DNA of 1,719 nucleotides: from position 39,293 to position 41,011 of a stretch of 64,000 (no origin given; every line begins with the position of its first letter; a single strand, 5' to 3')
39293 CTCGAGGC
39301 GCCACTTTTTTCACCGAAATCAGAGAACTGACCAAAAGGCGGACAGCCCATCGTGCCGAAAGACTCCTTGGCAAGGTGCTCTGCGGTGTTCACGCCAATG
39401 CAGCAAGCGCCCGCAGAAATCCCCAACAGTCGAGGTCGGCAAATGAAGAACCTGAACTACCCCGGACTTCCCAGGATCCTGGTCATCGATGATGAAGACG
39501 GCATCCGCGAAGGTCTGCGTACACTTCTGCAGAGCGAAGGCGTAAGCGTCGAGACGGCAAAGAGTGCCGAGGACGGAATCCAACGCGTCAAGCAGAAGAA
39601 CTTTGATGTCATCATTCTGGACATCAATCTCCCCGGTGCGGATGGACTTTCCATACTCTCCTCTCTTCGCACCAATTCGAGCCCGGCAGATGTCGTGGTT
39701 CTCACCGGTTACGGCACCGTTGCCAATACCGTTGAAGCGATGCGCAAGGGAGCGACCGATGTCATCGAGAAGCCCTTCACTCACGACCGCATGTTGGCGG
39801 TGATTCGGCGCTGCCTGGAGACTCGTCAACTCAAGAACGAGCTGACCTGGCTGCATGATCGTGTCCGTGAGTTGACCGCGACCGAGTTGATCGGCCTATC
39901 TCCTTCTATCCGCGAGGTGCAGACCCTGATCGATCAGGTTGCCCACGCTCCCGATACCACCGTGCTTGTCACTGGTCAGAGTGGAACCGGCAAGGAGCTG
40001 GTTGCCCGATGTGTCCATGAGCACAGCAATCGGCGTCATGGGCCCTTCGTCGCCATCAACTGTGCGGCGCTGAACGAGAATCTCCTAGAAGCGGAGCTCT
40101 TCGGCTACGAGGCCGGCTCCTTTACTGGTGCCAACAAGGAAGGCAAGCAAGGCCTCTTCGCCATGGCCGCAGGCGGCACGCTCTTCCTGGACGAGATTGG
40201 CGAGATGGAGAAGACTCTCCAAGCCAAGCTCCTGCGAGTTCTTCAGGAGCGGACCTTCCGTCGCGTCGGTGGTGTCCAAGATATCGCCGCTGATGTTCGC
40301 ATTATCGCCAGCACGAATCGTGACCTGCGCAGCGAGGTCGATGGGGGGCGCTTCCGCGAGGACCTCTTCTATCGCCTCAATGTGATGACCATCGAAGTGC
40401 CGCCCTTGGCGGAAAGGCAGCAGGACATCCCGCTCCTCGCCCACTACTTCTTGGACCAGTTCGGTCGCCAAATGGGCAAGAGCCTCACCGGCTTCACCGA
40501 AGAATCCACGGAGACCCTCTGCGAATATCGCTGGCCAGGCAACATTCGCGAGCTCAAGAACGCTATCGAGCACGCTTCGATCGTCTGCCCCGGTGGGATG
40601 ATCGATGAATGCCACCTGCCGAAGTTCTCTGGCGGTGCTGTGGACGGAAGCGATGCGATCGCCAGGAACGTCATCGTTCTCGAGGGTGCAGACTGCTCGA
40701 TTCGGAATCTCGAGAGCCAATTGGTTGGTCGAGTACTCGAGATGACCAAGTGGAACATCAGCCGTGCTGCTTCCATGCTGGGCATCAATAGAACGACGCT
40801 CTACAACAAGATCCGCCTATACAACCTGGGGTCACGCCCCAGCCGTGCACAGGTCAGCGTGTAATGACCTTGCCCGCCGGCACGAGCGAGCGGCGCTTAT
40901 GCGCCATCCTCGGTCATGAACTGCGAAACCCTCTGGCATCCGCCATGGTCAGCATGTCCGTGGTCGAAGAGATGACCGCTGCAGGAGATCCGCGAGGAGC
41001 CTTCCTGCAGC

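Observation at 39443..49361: Nine-gene, tightly coupled regulatory/envelope operon divergent from the flagellin genes, containing two sigma-54 activator response regulators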

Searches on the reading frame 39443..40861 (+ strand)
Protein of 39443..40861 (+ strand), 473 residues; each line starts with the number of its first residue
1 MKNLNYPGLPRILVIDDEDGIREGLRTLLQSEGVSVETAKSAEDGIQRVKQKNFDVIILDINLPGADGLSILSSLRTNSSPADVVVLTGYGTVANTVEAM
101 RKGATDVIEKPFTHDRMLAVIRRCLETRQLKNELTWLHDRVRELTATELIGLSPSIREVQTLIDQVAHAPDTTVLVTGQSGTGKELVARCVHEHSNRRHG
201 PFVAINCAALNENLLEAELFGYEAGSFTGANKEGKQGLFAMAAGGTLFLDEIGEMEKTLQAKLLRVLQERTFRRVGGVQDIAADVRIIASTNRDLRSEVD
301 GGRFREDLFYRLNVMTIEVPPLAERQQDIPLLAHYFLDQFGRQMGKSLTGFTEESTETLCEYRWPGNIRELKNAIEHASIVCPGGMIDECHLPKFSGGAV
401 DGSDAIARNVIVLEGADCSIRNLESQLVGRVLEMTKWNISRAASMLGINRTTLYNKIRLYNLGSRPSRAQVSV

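Call 4: search_protein_families(library=pfam, proteins=[window:39443-40861:+], max_evalue=0.01)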
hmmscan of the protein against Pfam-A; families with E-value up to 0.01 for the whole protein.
window:39443-40861:+ (473 aa): 15 families
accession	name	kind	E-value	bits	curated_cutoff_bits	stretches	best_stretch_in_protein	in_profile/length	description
PF00158.32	Sigma54_activat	-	1.9e-68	229.8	20.2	1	149-318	1-168/168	Sigma-54 interaction domain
PF00072.30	Response_reg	-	6.6e-30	104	30.2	1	12-121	1-110/111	Response regulator receiver domain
PF25601.1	AAA_lid_14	-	4.8e-24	84.4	27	1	324-394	2-72/87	AAA+ ATPase lid domain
PF14532.12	Sigma54_activ_2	-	1.9e-21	77.2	25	1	150-322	1-138/138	Sigma-54 interaction domain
PF02954.25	HTH_8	-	1.8e-12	47.2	22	1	420-458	2-40/42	Bacterial regulatory protein, Fis family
PF07728.20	AAA_5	-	7.9e-09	36.1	22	1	174-294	2-124/139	AAA domain (dynein-related subfamily)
PF13191.12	AAA_16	-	4e-07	31.1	32.6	1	149-221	2-80/167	AAA ATPase domain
PF00004.35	AAA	-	9.3e-07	29.8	21.2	1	174-293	1-110/131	ATPase family associated with various cellular activities (AAA)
PF01078.27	Mg_chelatase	-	2.8e-05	24.1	20.3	0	226-292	89-157/207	Magnesium chelatase, subunit ChlI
PF07724.20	AAA_2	-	0.00016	22.2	27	1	172-300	4-132/166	AAA domain (Cdc48 subfamily)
PF06490.17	FleQ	-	0.0028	18.4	22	1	11-125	1-107/108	Flagellar regulatory protein FleQ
PF13551.12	HTH_29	-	0.0043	17.5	28.1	0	436-463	11-39/64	Winged helix-turn helix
PF13604.12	AAA_30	-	0.0044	17.2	27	1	161-271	8-116/191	AAA domain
PF23198.2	PDE8A_N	-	0.0048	17.3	29.6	1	9-87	10-89/147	PDE8A-like, N-terminal domain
PF20030.5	bpMoxR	-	0.0069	15.9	27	0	244-290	98-144/205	MoxR domain in the MoxR-vWA-beta-propeller ternary systems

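Call 20: search_protein_families(library=ncbifam, proteins=[window:39443-40861:+], max_evalue=0.01)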
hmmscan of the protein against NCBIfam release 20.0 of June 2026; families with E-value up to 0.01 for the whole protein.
window:39443-40861:+ (473 aa): 130 families (the best 25 are shown)
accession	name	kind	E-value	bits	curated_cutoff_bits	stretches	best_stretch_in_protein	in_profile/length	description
NF008469.0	PRK11361.1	equivalog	4.7e-127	424.5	714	1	11-462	6-456/461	acetoacetate metabolism transcriptional regulator AtoC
NF051870.1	NAssimRespRegNtrX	equivalog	2.8e-120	402.3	600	1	12-459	4-449/452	nitrogen assimilation response regulator NtrX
TIGR01818.1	ntrC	equivalog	3.8e-120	401.8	558.6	1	12-391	1-376/463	nitrogen regulation protein NR(I)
TIGR02915.1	PEP_resp_reg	equivalog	7.6e-117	390.9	502.6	1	12-461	1-443/445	PEP-CTERM-box response regulator transcription factor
NF041552.1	TF_PrdR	equivalog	9.9e-109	364.2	795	1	128-461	245-577/577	sigma-54 dependent transcriptional regulator PrdR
NF007689.0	PRK10365.1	equivalog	2.3e-108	362.9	760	1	12-457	8-439/441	sigma-54-dependent response regulator transcription factor ZraR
TIGR01817.1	nifA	equivalog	5.7e-100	335.6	528.85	1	129-392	179-438/534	nif-specific transcriptional activator NifA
NF041946.1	LuxO_transreg_Vib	equivalog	3.4e-99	332.7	800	1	24-460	11-460/463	quorum-sensing sigma-54 dependent transcriptional regulator LuxO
NF011695.0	PRK15115.1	equivalog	4.9e-99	332.1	763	1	11-461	8-437/445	two-component system response regulator GlrR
NF038308.1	RNA_repair_RtcR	equivalog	6.6e-97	325.5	650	1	94-454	124-505/530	RNA repair transcriptional activator RtcR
NF049963.1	RespRegFlgRCampy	domain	5.6e-95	318.7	750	1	13-462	4-429/429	fla regulon two-component system response regulator FlgR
NF008176.1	PRK10923.1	equivalog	1.8e-94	317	620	1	12-384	6-373/469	nitrogen regulation protein NR(I)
NF003451.0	PRK05022.1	equivalog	1.2e-91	308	476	1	126-455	169-503/512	nitric oxide reductase transcriptional regulator NorR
NF050807.1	TransRegFlbDCaul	equivalog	1.2e-90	304.5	750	1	12-461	3-439/454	sigma-54-dependent transcriptional regulator FlbD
TIGR02329.1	propionate_PrpR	equivalog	8.8e-87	291.9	499.2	1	145-457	210-524/526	propionate catabolism operon regulatory protein PrpR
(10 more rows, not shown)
